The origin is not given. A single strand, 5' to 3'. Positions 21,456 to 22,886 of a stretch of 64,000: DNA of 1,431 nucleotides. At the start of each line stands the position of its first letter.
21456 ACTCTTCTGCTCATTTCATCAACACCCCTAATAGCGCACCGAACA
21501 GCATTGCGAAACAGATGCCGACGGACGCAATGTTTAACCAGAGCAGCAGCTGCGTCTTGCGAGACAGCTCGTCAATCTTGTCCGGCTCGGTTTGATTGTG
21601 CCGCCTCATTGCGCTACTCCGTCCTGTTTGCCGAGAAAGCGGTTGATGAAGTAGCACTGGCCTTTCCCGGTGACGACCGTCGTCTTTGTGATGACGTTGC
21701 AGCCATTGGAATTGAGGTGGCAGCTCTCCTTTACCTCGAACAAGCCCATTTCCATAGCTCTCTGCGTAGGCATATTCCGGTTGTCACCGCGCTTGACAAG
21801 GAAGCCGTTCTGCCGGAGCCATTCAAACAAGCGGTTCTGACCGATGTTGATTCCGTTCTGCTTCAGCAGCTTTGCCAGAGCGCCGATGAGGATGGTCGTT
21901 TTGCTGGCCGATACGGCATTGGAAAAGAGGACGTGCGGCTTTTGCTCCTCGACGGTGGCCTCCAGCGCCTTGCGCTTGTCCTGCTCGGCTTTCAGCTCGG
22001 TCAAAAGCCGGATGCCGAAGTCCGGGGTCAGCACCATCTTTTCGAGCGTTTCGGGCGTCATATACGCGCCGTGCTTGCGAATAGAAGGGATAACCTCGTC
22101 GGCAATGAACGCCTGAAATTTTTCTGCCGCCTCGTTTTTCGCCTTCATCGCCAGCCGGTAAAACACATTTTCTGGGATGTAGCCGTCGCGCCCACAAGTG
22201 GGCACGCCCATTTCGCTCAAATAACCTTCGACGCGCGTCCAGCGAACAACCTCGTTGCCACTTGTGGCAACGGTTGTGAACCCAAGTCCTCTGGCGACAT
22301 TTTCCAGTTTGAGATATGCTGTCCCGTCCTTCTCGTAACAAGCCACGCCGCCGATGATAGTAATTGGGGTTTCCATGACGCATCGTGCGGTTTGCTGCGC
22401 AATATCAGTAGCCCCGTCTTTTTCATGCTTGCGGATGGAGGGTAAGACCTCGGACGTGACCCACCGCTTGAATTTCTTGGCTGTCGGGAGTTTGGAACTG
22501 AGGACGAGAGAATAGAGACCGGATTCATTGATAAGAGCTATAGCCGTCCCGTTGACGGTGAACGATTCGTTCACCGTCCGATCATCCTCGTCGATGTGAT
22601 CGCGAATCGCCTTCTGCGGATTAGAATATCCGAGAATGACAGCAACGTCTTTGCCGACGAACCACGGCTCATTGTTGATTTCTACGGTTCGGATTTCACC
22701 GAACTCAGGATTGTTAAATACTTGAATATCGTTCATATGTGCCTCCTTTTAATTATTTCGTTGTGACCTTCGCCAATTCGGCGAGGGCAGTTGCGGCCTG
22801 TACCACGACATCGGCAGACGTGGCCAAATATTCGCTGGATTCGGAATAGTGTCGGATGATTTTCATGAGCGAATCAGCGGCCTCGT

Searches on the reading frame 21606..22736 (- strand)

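Call 31: search_protein_families(library=phrogs, proteins=[window:21606-22736:-], max_evalue=0.01)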
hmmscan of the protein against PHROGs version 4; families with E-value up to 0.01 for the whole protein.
window:21606-22736:- (376 aa): 17 families
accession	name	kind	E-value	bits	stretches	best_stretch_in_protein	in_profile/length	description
phrog_130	-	transcription regulation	3.4e-107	360.4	2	136-371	175-412/480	anti-repressor Ant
phrog_2899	-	transcription regulation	1.3e-59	203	2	1-107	4-111/263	anti-repressor Ant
phrog_463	-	transcription regulation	1.4e-58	199.3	2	1-105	2-108/250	anti-repressor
phrog_2593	-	transcription regulation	2.1e-51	176.1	2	8-115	23-141/255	anti-repressor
phrog_9438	-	transcription regulation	7.3e-43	146.3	1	260-371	3-115/121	anti-repressor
phrog_7940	-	unknown function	1.2e-42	147.2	2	1-106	1-106/252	-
phrog_2011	-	transcription regulation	1.1e-38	134.5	2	5-104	2-113/275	anti-repressor Ant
phrog_63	-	transcription regulation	3.5e-37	129.8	1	242-369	234-358/431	anti-repressor Ant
phrog_5060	-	transcription regulation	2e-35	123.8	2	7-115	12-126/224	anti-repressor Ant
phrog_245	-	transcription regulation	4.2e-33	116.2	2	7-117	46-156/319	anti-repressor Ant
phrog_25722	-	unknown function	3.2e-32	112.4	2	3-110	3-111/150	-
phrog_2977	-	transcription regulation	2.3e-28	99.8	1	1-85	61-149/150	anti-repressor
phrog_15968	-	transcription regulation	3.5e-25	89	1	303-371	1-70/73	anti-repressor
phrog_9976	-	transcription regulation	1.2e-21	78.4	1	6-103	5-100/188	anti-repressor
phrog_373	-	transcription regulation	2.8e-10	41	1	1-106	76-194/373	anti-repressor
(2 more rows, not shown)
